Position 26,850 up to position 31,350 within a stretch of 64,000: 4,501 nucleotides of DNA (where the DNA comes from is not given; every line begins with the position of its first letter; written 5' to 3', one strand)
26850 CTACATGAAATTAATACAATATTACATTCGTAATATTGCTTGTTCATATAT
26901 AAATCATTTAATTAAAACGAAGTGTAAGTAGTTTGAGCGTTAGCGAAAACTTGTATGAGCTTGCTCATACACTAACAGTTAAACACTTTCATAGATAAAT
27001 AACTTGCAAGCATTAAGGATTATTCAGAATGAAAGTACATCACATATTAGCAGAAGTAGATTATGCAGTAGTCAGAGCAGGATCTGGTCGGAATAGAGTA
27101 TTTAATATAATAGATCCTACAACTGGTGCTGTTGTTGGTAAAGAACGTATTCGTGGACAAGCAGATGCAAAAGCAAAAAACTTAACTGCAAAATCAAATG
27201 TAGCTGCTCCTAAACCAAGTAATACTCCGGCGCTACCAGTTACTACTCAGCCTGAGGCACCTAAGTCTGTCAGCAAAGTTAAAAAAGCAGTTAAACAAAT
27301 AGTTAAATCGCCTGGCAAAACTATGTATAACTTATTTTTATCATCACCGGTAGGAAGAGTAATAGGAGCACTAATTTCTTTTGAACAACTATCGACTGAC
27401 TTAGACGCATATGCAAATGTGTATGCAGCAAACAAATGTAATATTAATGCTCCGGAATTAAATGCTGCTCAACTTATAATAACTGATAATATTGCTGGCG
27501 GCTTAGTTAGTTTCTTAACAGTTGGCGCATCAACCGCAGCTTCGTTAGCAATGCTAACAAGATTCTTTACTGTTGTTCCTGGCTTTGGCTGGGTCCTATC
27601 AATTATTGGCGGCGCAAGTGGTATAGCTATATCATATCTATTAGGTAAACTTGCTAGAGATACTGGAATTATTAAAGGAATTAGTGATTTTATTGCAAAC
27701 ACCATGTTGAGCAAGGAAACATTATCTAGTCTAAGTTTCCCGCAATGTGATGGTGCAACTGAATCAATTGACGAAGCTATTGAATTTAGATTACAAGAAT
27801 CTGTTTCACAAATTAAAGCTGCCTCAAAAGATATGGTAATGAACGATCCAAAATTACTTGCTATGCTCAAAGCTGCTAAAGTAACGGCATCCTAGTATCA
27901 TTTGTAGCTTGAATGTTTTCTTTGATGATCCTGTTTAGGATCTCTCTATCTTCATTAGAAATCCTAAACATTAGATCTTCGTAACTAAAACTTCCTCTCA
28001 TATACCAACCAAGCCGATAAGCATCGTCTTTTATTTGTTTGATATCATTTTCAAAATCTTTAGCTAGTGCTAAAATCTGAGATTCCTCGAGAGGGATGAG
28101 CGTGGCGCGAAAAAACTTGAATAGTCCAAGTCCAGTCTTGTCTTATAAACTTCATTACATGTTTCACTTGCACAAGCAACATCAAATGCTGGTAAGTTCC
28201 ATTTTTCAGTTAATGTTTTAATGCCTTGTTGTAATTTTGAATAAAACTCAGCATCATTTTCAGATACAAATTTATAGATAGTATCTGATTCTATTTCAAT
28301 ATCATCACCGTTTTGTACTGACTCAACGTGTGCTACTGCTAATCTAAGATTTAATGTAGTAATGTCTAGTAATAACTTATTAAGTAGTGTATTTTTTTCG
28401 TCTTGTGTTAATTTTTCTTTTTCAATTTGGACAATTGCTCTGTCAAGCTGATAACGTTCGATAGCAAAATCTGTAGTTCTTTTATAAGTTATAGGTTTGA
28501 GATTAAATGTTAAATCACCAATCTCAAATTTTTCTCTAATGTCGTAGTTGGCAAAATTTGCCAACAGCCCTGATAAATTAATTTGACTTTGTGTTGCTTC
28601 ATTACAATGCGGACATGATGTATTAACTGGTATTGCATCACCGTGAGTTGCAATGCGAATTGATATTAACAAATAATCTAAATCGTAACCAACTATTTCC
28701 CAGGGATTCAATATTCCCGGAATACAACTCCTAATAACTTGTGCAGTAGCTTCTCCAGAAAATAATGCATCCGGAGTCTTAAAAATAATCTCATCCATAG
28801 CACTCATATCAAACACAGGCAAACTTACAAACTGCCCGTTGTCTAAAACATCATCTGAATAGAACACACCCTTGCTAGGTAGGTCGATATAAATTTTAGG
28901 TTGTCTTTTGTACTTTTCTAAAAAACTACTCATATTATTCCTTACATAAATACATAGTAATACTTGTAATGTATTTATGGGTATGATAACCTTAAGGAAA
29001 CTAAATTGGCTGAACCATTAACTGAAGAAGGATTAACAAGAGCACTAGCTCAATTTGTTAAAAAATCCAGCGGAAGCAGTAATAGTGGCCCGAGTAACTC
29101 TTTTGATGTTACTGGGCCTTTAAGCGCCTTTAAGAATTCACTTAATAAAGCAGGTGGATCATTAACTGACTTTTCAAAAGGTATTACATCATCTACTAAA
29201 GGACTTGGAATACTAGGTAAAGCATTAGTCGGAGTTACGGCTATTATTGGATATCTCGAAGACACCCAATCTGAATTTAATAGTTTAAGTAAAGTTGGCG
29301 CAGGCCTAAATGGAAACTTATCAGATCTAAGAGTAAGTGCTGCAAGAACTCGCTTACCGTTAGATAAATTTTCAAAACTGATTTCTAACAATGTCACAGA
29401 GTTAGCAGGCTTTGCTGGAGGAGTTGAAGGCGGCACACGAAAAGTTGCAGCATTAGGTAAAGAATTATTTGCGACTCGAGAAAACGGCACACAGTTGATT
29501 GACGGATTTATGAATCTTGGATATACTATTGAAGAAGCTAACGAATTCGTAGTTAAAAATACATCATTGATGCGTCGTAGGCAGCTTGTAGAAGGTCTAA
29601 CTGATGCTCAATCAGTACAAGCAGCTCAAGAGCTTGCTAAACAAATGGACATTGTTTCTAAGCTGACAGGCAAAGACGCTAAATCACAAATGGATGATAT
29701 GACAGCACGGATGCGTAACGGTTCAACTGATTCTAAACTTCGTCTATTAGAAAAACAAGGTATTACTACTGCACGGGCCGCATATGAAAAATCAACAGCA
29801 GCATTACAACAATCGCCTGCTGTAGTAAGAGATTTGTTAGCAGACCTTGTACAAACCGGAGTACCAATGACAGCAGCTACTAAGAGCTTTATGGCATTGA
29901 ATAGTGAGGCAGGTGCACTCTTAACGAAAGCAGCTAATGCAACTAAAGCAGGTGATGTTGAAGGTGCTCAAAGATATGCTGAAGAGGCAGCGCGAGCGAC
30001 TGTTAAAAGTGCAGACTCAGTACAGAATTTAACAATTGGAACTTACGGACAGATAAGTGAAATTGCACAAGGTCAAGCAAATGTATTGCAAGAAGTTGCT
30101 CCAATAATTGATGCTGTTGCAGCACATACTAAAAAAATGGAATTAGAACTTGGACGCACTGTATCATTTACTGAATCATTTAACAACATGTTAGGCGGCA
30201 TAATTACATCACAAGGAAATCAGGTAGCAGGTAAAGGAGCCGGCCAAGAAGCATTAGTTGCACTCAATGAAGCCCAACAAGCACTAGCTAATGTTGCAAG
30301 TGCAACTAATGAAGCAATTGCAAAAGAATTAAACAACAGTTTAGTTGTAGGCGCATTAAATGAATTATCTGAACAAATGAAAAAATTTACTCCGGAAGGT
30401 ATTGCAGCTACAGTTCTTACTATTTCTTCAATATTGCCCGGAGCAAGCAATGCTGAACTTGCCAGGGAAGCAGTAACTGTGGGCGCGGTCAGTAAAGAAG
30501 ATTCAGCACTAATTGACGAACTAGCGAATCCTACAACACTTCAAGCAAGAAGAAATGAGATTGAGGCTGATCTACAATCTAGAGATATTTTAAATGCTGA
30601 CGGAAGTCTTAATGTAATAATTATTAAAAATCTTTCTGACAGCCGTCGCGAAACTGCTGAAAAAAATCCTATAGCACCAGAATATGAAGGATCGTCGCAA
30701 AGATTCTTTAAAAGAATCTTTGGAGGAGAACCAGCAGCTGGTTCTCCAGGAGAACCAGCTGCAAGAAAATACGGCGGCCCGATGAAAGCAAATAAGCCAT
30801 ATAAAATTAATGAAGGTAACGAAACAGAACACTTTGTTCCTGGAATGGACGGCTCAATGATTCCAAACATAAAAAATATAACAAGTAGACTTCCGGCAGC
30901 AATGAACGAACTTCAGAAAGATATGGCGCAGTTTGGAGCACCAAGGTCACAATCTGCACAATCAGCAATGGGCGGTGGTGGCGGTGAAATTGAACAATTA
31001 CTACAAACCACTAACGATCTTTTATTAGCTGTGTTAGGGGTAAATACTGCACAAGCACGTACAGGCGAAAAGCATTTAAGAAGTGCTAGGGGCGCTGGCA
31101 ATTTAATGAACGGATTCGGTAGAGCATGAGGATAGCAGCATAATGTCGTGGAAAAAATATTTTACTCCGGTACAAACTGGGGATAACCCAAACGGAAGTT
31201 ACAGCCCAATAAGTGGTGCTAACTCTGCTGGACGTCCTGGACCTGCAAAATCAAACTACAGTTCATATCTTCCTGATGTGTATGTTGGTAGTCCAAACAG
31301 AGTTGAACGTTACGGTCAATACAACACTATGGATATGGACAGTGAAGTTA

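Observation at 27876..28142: Candidate programmed -1 frameshift (T_TTT_TTC plus ATG-less 88-codon -1 ORF) at the end of the gp26-like hub gene beside the tape-measure gene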

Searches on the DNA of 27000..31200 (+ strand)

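Call 6: search_dna_similar(query=window:27000-31200:+, collection=phages, mode=near, max_rows=20)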
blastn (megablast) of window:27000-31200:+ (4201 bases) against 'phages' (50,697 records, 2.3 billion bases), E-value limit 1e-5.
No match.

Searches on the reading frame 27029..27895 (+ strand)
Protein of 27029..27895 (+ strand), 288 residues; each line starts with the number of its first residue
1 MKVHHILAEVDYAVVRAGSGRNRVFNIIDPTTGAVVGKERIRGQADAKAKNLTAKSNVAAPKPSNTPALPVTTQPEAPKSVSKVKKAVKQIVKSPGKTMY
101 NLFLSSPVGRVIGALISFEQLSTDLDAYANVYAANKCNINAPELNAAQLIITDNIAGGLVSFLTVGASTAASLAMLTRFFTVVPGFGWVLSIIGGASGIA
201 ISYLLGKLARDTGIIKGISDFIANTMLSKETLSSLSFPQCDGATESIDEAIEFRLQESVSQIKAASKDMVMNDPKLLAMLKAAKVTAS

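Call 3: search_protein_families(library=pfam, proteins=[window:27029-27895:+], max_evalue=0.1)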
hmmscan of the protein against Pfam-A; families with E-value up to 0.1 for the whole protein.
window:27029-27895:+ (288 aa): 0 families

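Call 4: search_protein_families(library=phrogs, proteins=[window:27029-27895:+], max_evalue=0.1)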
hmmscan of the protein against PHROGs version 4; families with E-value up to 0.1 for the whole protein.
window:27029-27895:+ (288 aa): 0 families

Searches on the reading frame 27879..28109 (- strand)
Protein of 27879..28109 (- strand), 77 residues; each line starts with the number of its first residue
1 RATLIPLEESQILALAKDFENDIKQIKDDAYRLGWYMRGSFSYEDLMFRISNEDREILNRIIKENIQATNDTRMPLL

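Call 14: search_dna_similar(query=window:27879-28109:-, collection=phages, mode=protein, max_rows=60, max_evalue=10)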
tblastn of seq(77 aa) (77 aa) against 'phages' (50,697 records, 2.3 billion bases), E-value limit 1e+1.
Records with a match: 23; places in all: 23; records where one place covers at least 80% of the query: 20.
Best place of each record, by identity: <60% 23.
By first word of the organism name: Pseudomonas 17; Agrobacterium 2; Sinorhizobium 1; Los 1; Xanthomonas 1; Microviridae 1.
By host as written in the record: Pseudomonas aeruginosa 13; Agrobacterium tumefaciens C58 2; Pseudomonas aeruginosa PAK 2; - 2; Pseudomonas aeruginosa PAO1 1; Pseudomonas aeruginosa CHA 1; Sinohrizobium meliloti NRRL L-50 1; Xanthomonas oryzae pv. oryzae 1.
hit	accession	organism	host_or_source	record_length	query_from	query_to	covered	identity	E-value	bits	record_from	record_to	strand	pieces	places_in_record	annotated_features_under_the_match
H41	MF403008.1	Agrobacterium phage Atu_ph07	Agrobacterium tumefaciens C58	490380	1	77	100%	31.2%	1e-4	43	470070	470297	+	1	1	hypothetical protein (x2)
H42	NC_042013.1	Agrobacterium phage Atu_ph07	Agrobacterium tumefaciens C58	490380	1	77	100%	31.2%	1e-4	43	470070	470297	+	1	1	hypothetical protein | baseplate hub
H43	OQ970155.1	Pseudomonas phage LSL4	Pseudomonas aeruginosa PAO1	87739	1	71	92%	31.9%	9e+0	30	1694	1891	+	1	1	endolysin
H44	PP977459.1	Pseudomonas phage vB_PaeM_4073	Pseudomonas aeruginosa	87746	1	71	92%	31.9%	9e+0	30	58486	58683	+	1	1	record has no annotation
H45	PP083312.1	Pseudomonas phage VB_PaN_phPA-Intesti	Pseudomonas aeruginosa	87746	1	71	92%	31.9%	9e+0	30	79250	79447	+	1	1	endolysin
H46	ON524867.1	Pseudomonas phage vB_PaeM_RP11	Pseudomonas aeruginosa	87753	1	71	92%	31.9%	9e+0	30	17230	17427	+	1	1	putative cell wall hydrolase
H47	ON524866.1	Pseudomonas phage vB_PaeM_RP10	Pseudomonas aeruginosa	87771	1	71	92%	31.9%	9e+0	30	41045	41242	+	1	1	putative cell wall hydrolase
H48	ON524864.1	Pseudomonas phage vB_PaeM_RP8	Pseudomonas aeruginosa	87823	1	71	92%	31.9%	9e+0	30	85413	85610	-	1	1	putative cell wall hydrolase domain protein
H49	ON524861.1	Pseudomonas phage vB_PaeM_RP15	Pseudomonas aeruginosa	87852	1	71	92%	31.9%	9e+0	30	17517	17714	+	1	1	putative cell wall hydrolase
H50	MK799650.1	Pseudomonas phage PAP-JP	Pseudomonas aeruginosa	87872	1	71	92%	31.9%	9e+0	30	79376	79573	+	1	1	hypothetical protein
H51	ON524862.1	Pseudomonas phage vB_PaeM_RP6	Pseudomonas aeruginosa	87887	1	71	92%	31.9%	9e+0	30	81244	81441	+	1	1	putative cell wall hydrolase domain protein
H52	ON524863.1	Pseudomonas phage vB_PaeM_RP7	Pseudomonas aeruginosa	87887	1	71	92%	31.9%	9e+0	30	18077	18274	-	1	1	putative cell wall hydrolase domain protein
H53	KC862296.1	Pseudomonas phage P3_CHA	Pseudomonas aeruginosa CHA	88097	1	71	92%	31.9%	9e+0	30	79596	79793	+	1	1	hypothetical protein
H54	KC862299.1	Pseudomonas phage PAK_P3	Pseudomonas aeruginosa PAK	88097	1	71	92%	31.9%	9e+0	30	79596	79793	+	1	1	putative cell wall hydrolase domain protein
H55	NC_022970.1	Pseudomonas phage PAK_P3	Pseudomonas aeruginosa PAK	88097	1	71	92%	31.9%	9e+0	30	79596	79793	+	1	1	endolysin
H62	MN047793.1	Xanthomonas phage Xoo-sp13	Xanthomonas oryzae pv. oryzae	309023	3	47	58%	32.6%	1e+0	32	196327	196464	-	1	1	hypothetical protein | baseplate hub subunit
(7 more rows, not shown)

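Call 18: get_annotated_region(hit=H62, flank=2500)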
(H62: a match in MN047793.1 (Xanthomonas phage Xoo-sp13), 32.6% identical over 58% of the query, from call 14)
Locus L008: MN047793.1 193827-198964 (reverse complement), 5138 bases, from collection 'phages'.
description: Xanthomonas phage Xoo-sp13, complete genome.
organism: Xanthomonas phage Xoo-sp13 (NCBI taxid 2591401)
taxonomy: Viruses; Duplodnaviria; Heunggongvirae; Uroviricota; Caudoviricetes
host: Xanthomonas oryzae pv. oryzae; source: soil; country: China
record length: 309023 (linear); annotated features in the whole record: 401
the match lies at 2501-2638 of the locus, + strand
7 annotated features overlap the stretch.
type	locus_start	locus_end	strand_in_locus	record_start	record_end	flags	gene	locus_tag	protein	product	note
CDS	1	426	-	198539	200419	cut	-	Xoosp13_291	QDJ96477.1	hypothetical protein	-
CDS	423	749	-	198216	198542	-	-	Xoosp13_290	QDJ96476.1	hypothetical protein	-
CDS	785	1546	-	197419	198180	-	-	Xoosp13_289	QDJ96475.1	hypothetical protein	-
CDS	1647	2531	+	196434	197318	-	-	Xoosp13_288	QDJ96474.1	baseplate hub subunit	-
CDS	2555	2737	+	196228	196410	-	-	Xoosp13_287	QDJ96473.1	hypothetical protein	-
CDS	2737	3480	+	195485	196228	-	-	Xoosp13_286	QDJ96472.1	hypothetical protein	-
CDS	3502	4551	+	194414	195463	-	-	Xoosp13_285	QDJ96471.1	hypothetical protein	-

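Call 40: search_protein_families(library=ncbifam, proteins=[window:27879-28109:-], max_evalue=1)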
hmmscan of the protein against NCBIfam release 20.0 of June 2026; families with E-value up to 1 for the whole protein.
seq(77 aa): 0 families

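Call 43: find_homologous_proteins(query=window:27879-28109:-, max_evalue=0.01)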
Query seq(77 aa) (77 aa): 9 proteins with E <= 0.01 among 9 candidates.
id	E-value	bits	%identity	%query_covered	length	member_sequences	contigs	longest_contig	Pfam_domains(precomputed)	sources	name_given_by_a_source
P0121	3.7e-29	117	71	100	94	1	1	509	-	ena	-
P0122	3.7e-29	117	71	100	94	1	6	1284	-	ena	-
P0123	4.5e-26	108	68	100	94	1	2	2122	-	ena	-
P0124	1.8e-23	99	73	78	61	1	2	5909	-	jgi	-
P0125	7.0e-23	98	71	81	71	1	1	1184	-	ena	-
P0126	3.2e-16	76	72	61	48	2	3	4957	-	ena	-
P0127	1.8e-15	74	52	92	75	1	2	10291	-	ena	-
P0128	6.3e-6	44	41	86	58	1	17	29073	-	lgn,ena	-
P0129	8.7e-6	43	41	86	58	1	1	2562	-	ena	-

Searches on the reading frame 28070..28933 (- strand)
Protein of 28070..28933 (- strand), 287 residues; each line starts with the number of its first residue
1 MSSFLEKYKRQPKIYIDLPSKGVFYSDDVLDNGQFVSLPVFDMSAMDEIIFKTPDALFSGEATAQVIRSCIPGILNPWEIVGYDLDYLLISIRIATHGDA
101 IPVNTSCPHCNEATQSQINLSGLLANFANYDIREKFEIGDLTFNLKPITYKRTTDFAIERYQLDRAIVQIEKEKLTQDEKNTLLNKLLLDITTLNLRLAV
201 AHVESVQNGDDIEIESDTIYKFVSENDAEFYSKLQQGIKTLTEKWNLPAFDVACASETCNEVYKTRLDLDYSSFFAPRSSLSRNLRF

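Call 27: find_related_loci(query=window:28109-28933:-, collection=viral_contigs, flank=3000)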
Query seq(275 aa) (275 aa) in viral_contigs; peptide patterns used: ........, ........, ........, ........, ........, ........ (x = any residue, [..] = any of these).
36 stretches matched a pattern; 30 encode a relative of the query (tblastn E <= 1e-3); 30 distinct loci.
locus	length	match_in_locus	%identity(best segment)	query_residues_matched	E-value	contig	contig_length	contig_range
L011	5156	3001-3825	100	1-275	0e+0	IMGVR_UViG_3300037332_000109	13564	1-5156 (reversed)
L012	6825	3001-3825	100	1-275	0e+0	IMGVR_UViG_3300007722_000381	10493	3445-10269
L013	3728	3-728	100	34-275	4e-167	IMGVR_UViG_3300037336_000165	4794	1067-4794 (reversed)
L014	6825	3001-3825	55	1-275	6e-110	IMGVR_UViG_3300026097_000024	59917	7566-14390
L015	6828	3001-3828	50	1-275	2e-101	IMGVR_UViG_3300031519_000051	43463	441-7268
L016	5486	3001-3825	49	1-275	6e-99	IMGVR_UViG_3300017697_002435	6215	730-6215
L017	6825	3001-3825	46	1-275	8e-92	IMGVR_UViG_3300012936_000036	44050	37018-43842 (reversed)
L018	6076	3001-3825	44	1-275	9e-91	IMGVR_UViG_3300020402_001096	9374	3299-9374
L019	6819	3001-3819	38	5-275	3e-60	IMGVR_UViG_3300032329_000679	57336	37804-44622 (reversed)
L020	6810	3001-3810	34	5-275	8e-58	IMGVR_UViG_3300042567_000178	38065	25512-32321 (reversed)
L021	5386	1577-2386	34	5-275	7e-58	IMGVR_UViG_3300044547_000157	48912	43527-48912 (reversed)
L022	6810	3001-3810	34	5-275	8e-58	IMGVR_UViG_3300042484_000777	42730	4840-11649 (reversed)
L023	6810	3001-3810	35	5-275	1e-57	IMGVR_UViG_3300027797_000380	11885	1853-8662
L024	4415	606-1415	34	5-275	2e-57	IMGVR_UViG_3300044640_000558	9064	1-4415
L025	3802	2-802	34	8-275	8e-57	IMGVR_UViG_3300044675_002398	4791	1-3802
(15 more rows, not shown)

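Call 40: search_protein_families(library=ncbifam, proteins=[window:28070-28933:-], max_evalue=1)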
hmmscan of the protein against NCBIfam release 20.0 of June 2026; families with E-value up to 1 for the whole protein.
window:28070-28933:- (287 aa): 1 family
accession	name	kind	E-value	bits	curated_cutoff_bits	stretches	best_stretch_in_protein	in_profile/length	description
NF003652.0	PRK05286.2-5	equivalog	0.11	11.6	267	1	86-173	162-240/353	quinone-dependent dihydroorotate dehydrogenase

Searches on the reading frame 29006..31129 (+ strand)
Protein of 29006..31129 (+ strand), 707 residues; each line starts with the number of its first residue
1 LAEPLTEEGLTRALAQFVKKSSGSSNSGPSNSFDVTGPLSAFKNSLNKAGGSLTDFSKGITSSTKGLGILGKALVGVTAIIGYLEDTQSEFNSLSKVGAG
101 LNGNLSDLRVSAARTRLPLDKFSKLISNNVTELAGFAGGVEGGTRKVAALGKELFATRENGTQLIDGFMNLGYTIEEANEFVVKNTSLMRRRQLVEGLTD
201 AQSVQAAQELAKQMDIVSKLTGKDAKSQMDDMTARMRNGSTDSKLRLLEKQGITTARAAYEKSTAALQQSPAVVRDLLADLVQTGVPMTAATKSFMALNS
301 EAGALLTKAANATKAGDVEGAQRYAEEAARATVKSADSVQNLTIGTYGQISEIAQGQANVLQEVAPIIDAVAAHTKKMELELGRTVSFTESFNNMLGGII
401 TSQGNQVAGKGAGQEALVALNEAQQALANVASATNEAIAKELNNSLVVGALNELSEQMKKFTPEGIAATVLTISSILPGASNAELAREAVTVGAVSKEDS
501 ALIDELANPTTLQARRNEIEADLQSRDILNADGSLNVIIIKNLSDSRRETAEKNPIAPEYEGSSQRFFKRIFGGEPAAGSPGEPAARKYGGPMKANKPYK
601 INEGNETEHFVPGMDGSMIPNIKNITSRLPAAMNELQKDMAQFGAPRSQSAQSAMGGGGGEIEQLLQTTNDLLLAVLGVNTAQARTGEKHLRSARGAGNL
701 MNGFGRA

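Call 3: search_protein_families(library=pfam, proteins=[window:29006-31129:+], max_evalue=0.1)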
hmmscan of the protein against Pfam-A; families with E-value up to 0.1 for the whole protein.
window:29006-31129:+ (707 aa): 1 family
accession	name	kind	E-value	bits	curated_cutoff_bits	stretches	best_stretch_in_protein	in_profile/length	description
PF08988.15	T3SS_needle_E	-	0.051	14.3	22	0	622-647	16-41/67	Type III secretion system, cytoplasmic E component of needle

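Call 4: search_protein_families(library=phrogs, proteins=[window:29006-31129:+], max_evalue=0.1)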
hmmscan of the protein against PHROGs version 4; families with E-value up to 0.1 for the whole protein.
window:29006-31129:+ (707 aa): 3 families
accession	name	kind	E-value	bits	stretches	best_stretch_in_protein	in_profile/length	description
phrog_28942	-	unknown function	0.022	14.5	1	143-215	59-133/468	-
phrog_15942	-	unknown function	0.075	14.4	0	284-303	13-29/70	-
phrog_4375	-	unknown function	0.097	13.9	0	416-461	11-53/110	-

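Call 40: search_protein_families(library=ncbifam, proteins=[window:29006-31129:+], max_evalue=1)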
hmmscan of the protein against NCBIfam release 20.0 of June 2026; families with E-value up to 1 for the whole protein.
window:29006-31129:+ (707 aa): 1 family
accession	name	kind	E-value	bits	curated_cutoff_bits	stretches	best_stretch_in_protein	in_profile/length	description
TIGR03401.1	cyanamide_fam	subfamily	0.083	12.4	109.85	1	252-360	67-166/228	HD domain protein, cyanamide hydratase family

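Call 75: search_solved_structures(query=window:29006-31129:+, max_evalue=10)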
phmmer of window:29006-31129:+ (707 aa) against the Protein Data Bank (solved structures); distinct sequences matched with E-value up to 10: 4.
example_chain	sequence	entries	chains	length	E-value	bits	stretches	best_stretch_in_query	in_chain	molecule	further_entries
5orq_A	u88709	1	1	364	0.077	15.1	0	449-512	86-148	cPPR-Telo1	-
5orm_A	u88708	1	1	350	0.084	15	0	448-499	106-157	cPPR-Telo1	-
4pjq_A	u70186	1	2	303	0.097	14.8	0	449-512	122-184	Pentatricopeptide repeat protein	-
4pjr_A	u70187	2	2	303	0.16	14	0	449-513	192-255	Pentatricopeptide repeat protein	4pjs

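Call 79: search_solved_structures(query=A3, max_evalue=1)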
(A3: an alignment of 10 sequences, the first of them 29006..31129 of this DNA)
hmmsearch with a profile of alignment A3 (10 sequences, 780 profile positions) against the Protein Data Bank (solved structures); distinct sequences matched with E-value up to 1: 4.
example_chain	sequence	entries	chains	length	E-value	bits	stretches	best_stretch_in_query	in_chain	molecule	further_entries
1wdf_A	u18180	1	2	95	0.011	17.5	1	422-498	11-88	E2 glycoprotein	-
4zry_B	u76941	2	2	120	0.13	14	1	692-756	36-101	Keratin, type II cytoskeletal 1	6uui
7p47_B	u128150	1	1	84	0.24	13.2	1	371-445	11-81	Structural maintenance of chromosomes protein 5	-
7wgu_A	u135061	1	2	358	0.27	13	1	283-340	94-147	Iron uptake system protein EfeO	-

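Call 80: search_protein_families(library=pfam, alignment_id=A3, max_evalue=0.01)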
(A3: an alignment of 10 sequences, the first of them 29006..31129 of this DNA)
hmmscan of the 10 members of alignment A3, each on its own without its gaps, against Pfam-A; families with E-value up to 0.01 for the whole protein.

A. member 1, window:29006-31129:+ (707 aa): 0 families

B. families by the number of members that match (of 10 scanned): 4 families
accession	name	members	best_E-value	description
PF09361.15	Phasin_2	1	0.00021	Phasin protein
PF07889.17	DUF1664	1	0.00042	Protein of unknown function (DUF1664)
PF02630.20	SCO1-SenC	1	0.0042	SCO1/SenC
PF19903.4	DUF6376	1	0.0057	Family of unknown function (DUF6376)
